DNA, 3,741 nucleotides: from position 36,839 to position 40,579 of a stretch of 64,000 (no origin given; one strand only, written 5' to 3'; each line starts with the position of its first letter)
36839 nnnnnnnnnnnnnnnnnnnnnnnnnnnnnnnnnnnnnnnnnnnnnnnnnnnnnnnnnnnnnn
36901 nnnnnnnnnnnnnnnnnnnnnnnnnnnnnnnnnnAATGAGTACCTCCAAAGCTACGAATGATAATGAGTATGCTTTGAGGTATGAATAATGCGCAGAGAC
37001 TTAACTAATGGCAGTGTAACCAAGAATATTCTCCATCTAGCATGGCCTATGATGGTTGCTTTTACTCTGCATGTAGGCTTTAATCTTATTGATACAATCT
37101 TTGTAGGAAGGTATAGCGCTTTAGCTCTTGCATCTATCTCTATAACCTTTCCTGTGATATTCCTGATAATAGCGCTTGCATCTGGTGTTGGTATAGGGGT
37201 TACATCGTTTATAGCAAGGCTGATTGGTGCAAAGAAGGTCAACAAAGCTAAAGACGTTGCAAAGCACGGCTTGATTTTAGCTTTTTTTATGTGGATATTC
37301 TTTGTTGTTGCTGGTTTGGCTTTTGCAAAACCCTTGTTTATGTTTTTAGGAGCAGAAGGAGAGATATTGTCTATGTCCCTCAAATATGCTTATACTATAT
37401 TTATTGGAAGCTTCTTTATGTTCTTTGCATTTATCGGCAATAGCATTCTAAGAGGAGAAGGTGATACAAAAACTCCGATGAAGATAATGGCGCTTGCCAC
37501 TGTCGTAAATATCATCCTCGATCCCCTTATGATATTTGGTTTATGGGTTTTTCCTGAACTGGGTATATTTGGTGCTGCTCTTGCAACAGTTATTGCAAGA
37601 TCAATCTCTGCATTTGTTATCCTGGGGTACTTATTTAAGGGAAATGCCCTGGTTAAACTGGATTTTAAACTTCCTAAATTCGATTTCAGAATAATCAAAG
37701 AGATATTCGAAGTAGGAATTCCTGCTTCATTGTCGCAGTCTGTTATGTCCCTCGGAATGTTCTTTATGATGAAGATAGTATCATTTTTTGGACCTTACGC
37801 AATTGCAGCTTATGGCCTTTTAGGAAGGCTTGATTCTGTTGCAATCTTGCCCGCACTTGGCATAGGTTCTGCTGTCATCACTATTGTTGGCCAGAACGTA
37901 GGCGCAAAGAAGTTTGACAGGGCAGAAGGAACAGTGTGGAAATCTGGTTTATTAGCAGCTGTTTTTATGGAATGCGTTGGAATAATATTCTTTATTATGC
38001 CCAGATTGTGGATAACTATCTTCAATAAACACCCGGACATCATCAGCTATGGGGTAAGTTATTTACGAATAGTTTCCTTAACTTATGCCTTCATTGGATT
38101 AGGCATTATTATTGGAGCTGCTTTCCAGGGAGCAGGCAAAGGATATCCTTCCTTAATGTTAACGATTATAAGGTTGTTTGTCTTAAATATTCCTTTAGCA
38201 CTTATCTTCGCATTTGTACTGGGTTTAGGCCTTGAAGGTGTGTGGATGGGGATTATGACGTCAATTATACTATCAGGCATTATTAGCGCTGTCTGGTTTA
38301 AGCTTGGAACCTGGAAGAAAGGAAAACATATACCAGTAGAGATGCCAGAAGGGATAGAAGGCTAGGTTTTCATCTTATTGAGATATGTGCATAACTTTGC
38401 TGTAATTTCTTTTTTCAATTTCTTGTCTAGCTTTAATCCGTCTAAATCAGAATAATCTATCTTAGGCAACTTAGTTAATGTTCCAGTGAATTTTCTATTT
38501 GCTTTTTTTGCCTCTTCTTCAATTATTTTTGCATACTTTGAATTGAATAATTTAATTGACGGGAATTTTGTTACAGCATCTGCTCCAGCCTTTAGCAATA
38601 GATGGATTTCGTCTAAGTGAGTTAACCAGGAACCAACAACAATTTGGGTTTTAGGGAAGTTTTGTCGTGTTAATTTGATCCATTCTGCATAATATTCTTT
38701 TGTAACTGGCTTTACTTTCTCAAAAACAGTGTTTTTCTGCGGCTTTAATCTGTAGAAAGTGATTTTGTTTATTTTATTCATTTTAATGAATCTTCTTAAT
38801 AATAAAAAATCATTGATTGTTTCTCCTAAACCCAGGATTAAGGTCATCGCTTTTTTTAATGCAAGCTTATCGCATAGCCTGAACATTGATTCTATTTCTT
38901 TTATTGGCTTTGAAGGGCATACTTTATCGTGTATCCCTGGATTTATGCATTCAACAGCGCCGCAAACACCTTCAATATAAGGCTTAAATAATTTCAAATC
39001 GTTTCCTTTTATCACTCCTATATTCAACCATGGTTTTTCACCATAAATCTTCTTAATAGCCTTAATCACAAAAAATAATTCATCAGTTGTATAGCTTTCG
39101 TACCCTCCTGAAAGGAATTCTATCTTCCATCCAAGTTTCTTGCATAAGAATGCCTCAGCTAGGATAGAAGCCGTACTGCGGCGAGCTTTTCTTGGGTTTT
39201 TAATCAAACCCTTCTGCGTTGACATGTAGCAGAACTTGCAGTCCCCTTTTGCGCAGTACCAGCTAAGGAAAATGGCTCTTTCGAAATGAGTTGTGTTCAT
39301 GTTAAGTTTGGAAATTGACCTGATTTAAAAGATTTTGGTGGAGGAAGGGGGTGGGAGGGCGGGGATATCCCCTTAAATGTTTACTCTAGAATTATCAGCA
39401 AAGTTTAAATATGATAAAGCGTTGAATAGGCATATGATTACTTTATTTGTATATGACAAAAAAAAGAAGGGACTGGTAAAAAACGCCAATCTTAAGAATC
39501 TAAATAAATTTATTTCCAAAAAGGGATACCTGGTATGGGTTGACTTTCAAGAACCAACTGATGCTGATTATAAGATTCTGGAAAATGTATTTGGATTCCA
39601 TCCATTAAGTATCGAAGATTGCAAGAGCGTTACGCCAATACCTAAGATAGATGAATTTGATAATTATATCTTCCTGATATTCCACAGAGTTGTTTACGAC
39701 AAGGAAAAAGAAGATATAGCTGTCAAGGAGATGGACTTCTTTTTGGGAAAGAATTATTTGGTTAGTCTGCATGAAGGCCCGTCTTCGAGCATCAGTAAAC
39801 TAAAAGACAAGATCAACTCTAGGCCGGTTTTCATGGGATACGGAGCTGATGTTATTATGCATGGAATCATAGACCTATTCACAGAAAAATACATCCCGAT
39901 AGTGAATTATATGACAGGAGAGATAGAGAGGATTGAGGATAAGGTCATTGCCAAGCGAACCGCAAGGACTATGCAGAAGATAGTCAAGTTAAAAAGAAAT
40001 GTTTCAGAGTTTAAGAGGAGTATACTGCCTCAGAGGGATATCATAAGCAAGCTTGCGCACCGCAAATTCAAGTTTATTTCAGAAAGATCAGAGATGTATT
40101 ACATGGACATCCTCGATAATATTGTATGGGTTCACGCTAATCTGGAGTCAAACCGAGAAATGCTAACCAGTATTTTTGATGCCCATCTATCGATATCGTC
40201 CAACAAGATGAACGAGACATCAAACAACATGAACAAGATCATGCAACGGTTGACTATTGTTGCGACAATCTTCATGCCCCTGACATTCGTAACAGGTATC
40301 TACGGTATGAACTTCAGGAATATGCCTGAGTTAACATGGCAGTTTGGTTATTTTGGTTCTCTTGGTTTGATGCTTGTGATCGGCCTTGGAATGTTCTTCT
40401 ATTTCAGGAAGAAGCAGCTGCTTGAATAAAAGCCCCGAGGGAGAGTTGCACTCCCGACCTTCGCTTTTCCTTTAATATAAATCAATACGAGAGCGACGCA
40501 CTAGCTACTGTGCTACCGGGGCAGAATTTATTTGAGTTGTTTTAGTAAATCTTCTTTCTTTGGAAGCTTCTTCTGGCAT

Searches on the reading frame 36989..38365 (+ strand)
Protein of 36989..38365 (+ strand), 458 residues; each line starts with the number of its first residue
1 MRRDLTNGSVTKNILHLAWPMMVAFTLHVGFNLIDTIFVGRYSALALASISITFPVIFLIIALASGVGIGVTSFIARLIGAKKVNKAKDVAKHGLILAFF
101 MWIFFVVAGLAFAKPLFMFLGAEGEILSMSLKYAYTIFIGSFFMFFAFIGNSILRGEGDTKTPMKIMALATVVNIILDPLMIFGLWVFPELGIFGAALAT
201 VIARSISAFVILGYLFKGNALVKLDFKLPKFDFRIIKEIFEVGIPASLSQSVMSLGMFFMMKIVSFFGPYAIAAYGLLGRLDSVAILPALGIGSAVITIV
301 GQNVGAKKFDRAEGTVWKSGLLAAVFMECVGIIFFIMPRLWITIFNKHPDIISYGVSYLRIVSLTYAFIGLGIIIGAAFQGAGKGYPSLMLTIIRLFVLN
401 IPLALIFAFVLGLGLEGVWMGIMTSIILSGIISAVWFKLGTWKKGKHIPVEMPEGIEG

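Call 39: search_protein_families(library=pfam, proteins=[window:36989-38365:+], max_evalue=0.00001)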
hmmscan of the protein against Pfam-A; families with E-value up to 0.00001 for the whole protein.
window:36989-38365:+ (458 aa): 1 family
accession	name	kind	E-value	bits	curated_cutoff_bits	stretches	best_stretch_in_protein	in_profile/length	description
PF01554.23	MatE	-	9.9e-62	207.8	24.9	2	20-180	1-161/161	MatE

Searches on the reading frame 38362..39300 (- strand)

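Call 39: search_protein_families(library=pfam, proteins=[window:38362-39300:-], max_evalue=0.00001)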
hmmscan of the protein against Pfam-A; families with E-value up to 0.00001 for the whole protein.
window:38362-39300:- (312 aa): 1 family
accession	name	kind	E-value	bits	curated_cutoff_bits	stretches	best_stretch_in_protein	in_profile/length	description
PF04055.27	Radical_SAM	-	1.4e-08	35.5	29.5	1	19-171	9-165/166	Radical SAM superfamily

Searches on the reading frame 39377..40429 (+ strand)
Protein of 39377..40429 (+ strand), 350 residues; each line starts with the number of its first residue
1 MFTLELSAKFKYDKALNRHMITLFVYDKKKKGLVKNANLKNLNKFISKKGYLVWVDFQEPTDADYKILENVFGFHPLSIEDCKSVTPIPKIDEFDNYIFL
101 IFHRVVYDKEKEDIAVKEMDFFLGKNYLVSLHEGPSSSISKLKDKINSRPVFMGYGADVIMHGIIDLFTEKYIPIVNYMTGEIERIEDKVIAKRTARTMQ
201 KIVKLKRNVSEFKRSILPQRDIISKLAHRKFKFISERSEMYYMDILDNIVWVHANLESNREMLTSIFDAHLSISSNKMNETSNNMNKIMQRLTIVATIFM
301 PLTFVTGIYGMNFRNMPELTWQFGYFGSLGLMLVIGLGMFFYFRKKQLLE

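Call 39: search_protein_families(library=pfam, proteins=[window:39377-40429:+], max_evalue=0.00001)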
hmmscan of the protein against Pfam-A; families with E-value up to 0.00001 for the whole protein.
window:39377-40429:+ (350 aa): 1 family
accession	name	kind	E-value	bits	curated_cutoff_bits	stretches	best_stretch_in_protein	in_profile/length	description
PF01544.23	CorA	-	7e-69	232.8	27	1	51-345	3-292/292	CorA-like Mg2+ transporter protein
